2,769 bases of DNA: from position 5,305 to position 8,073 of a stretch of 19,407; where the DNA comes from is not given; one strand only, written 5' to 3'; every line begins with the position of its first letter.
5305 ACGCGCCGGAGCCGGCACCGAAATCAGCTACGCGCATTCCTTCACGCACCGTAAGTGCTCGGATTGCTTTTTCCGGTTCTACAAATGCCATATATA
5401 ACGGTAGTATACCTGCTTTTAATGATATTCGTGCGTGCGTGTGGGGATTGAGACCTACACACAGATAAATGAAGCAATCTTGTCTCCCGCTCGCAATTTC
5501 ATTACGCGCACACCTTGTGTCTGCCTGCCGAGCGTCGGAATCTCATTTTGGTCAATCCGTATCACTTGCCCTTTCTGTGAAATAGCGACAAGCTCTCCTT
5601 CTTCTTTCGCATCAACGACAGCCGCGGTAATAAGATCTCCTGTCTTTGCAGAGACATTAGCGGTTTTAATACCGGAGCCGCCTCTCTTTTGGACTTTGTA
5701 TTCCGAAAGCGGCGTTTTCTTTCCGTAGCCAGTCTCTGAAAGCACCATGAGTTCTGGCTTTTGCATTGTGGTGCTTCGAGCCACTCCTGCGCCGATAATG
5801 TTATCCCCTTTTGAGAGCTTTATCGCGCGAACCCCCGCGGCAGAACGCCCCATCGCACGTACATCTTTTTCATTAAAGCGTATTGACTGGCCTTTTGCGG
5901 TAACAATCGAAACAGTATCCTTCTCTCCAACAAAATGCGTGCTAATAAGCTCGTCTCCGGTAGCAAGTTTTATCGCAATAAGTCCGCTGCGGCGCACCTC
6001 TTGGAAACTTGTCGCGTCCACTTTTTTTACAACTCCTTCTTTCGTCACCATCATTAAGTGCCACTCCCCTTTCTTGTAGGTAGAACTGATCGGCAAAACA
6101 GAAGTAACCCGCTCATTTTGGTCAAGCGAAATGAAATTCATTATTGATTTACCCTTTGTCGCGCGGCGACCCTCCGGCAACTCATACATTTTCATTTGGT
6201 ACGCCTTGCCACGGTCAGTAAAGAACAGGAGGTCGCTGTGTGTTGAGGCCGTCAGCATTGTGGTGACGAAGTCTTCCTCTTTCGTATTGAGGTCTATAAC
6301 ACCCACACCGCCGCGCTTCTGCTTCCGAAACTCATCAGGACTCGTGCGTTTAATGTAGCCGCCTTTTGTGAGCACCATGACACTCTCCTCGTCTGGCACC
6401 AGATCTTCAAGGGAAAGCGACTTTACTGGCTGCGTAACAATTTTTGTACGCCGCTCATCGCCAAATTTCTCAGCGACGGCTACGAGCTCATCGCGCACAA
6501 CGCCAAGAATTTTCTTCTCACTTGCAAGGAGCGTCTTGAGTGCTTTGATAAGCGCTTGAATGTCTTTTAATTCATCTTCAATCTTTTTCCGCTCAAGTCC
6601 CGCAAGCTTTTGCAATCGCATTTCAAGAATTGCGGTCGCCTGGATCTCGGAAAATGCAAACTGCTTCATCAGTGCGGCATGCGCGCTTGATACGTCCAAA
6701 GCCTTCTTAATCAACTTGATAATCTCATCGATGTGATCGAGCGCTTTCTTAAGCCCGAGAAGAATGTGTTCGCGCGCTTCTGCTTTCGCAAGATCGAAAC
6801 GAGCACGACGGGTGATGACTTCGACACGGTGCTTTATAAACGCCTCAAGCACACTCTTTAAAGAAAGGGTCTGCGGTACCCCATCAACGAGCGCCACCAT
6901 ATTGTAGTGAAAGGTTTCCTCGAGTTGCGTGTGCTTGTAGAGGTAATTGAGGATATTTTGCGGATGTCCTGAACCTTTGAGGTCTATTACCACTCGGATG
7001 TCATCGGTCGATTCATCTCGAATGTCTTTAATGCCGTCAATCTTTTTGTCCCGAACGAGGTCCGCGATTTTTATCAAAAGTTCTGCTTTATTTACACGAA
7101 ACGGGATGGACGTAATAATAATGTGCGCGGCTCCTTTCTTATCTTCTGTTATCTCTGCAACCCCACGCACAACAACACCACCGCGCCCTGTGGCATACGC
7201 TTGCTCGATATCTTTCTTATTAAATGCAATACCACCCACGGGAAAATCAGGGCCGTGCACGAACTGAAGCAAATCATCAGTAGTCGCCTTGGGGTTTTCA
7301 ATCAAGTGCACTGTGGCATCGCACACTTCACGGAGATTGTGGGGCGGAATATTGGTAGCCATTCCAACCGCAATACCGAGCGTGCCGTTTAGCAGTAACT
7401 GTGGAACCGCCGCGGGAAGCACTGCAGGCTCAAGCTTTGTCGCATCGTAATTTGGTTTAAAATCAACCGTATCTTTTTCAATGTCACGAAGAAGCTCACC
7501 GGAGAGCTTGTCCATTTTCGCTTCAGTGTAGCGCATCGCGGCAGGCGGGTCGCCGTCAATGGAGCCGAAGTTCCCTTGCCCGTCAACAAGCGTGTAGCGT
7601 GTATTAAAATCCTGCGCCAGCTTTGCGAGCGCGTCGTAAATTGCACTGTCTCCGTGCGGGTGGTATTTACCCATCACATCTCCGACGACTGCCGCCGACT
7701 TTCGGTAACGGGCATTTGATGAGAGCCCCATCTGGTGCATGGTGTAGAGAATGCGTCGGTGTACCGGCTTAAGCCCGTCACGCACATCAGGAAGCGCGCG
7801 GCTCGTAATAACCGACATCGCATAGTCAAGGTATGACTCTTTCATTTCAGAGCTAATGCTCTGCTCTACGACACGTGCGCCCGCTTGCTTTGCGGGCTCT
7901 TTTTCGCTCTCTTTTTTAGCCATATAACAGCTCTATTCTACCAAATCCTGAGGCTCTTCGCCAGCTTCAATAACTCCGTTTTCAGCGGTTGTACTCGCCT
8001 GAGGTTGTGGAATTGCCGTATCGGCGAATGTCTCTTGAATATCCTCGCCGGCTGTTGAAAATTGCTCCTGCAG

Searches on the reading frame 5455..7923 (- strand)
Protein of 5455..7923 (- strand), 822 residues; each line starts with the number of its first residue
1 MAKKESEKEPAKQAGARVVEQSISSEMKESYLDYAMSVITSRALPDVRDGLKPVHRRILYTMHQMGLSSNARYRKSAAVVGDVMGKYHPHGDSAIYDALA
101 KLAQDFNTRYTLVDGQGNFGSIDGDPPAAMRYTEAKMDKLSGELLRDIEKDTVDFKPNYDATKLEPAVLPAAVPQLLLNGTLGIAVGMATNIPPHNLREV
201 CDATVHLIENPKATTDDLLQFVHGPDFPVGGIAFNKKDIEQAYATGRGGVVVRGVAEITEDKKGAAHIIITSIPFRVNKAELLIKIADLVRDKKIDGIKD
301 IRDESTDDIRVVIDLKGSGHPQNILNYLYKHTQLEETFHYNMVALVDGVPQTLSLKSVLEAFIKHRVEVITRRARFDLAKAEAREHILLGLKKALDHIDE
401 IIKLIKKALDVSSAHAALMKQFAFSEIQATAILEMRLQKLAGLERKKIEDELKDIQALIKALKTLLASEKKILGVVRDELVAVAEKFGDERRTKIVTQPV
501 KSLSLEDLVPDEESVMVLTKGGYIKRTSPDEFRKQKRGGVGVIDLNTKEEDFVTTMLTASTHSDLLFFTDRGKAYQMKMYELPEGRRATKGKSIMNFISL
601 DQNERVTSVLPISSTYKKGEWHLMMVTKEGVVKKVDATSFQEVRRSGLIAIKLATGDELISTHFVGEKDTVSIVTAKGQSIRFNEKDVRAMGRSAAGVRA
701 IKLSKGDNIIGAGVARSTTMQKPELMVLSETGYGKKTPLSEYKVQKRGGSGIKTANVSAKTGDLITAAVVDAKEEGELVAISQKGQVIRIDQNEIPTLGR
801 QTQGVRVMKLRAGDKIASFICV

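Call 8: search_protein_families(library=pfam, proteins=[window:5455-7923:-], max_evalue=0.01)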
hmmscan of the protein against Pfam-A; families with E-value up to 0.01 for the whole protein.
window:5455-7923:- (822 aa): 2 families
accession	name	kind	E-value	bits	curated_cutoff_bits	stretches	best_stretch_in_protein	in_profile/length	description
PF00521.26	DNA_topoisoIV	-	3e-157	524.4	31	1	42-480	1-431/432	DNA gyrase/topoisomerase IV, subunit A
PF03989.18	DNA_gyraseA_C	-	1.3e-73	242.6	27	6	514-558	2-46/48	DNA gyrase C-terminal domain, beta-propeller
